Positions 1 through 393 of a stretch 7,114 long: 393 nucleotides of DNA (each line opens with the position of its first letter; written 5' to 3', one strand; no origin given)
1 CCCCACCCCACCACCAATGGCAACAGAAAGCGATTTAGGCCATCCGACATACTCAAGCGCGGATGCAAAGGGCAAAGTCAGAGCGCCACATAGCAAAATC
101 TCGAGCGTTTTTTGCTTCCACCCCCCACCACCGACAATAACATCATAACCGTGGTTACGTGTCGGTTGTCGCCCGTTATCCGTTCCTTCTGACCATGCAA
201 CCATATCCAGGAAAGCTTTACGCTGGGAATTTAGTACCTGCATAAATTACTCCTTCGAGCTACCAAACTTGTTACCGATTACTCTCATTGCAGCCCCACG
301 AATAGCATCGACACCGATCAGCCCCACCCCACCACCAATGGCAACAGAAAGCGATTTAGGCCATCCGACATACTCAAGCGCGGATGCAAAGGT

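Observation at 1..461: Endolysin gene broken after codon 39 and fused in-frame to a diverged duplicate of the holin 3' region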

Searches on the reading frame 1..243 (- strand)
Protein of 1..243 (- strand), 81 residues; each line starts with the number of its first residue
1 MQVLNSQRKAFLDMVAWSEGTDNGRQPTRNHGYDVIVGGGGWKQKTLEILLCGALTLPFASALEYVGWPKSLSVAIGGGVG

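Call 20: find_homologous_proteins(query=window:1-243:-, max_evalue=0.001)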
Query seq(81 aa) (81 aa): 1832 proteins with E <= 0.001 among 1845 candidates; the best 120 are listed.
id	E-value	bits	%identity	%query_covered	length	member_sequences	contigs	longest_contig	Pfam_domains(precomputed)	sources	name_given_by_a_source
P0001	5.0e-19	86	86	53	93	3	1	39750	PF05106.18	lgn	-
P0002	2.3e-18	84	95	47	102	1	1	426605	PF05106.18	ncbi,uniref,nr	ncbi:phage holin, lambda family [Escherichia coli]|uniref:phage holin, lambda family n=1 Tax=Escheri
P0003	7.0e-18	82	95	54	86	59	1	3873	PF05106.18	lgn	-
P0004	8.7e-18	82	57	100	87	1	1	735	-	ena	-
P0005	1.0e-17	82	100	48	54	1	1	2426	-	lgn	-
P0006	1.2e-17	82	95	47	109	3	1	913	PF05106.18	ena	-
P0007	1.4e-17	81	95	54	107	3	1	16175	PF05106.18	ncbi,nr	ncbi:phage holin, lambda family, partial [Escherichia coli]|nr:phage holin, lambda family [Escherich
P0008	1.4e-17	81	95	54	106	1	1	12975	PF05106.18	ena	-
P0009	1.4e-17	81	95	47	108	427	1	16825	PF05106.18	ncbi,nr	ncbi:phage holin, lambda family [Escherichia coli]|nr:phage holin, lambda family [Escherichia coli]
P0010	1.5e-17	81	95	47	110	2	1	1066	PF05106.18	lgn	-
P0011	1.6e-17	81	100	48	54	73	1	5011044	-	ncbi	-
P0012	1.6e-17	81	95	47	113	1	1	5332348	PF05106.18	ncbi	ncbi:phage holin, lambda family [Escherichia coli]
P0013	1.7e-17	81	95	47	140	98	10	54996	PF05106.18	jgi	jgi:lambda family phage holin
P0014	1.8e-17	81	95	47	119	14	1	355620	PF05106.18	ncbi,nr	ncbi:phage holin, lambda family [Escherichia coli]|nr:phage holin, lambda family [Escherichia coli]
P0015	2.4e-17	81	95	47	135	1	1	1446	PF05106.18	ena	-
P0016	2.5e-17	81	95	47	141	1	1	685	PF05106.18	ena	-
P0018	4.3e-17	80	95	46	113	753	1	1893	PF05106.18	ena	-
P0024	5.8e-17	79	92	47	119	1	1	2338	PF05106.18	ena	-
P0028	1.2e-16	78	92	47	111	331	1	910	PF05106.18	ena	-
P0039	2.3e-16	77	88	42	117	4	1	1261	PF05106.18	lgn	-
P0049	6.0e-16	76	87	47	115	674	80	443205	PF05106.18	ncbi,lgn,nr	ncbi:phage holin, lambda family [Salmonella enterica]|nr:phage holin, lambda family [Salmonella ente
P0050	6.4e-16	76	89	47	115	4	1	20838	PF05106.18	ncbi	-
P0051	7.2e-16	76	87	47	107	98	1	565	PF05106.18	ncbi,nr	ncbi:phage holin, lambda family, partial [Salmonella enterica]|nr:phage holin, lambda family [Salmon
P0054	9.7e-16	75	94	43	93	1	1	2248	PF05106.18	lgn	-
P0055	1.1e-15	75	87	47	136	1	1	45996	PF05106.18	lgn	-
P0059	1.5e-15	75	92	46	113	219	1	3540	PF05106.18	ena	-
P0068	3.1e-15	74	86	47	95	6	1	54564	PF05106.18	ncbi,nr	ncbi:TPA: phage holin, lambda family, partial [Salmonella enterica subsp. enterica]|nr:phage holin, 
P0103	2.0e-14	71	89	44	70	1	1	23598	PF05106.18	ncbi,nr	ncbi:TPA: phage holin, lambda family, partial [Escherichia coli]|nr:phage holin, lambda family [Esch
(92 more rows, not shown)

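Call 32: search_protein_families(library=pfam, proteins=[window:1-243:-], max_evalue=0.01)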
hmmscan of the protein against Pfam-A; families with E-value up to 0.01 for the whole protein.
window:1-243:- (81 aa): 1 family
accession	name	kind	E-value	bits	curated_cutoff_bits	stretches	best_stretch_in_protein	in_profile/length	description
PF05106.17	Phage_holin_3_1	-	1.7e-09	38.4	23.8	1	38-81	38-81/99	Phage holin family (Lysis protein S)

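Call 36: search_protein_families(library=ncbifam, proteins=[window:1-243:-], max_evalue=0.01)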
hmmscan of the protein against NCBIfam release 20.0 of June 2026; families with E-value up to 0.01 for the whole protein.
window:1-243:- (81 aa): 1 family
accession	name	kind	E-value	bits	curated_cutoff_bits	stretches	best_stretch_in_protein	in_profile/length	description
TIGR01594.1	holin_lambda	equivalog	3.6e-12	46.4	55.05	1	39-81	42-84/107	phage holin, lambda family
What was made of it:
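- Tried and rejected: Pfam and NCBIfam gave no hit for the intact endolysin (calls 32, 36).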

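Call 37: find_encoding_contigs(protein=P0003, flank=3000, max_places=6)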
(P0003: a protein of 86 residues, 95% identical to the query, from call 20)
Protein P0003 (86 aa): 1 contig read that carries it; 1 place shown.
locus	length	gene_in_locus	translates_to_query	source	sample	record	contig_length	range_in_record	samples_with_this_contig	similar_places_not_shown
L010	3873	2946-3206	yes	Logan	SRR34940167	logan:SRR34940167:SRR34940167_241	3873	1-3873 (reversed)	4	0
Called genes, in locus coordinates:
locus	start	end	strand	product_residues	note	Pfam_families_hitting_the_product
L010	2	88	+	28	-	PF06147:DUF968 (weak)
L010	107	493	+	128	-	PF06530:Phage_antitermQ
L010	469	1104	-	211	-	-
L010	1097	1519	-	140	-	-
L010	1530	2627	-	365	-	-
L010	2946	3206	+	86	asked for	PF05106:Phage_holin_3_1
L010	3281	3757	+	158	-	-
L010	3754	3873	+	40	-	?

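Call 54: search_protein_families(library=phrogs, proteins=[window:1-243:-], max_evalue=0.001)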
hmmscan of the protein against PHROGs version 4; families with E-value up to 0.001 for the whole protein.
window:1-243:- (81 aa): 3 families
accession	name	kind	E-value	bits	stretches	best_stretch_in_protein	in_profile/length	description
phrog_126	-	lysis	3.1e-14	53.8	1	36-81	41-86/114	holin/anti-holin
phrog_90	-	lysis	3.6e-10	39.2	1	2-41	650-686/1168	endolysin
phrog_17029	-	unknown function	2.9e-05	24.8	1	3-43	3-44/241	-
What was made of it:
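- Checked: It hits both PHROG endolysin (residues 2-41) and PHROG/Pfam holin (residues 36-81) (calls 32, 54).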
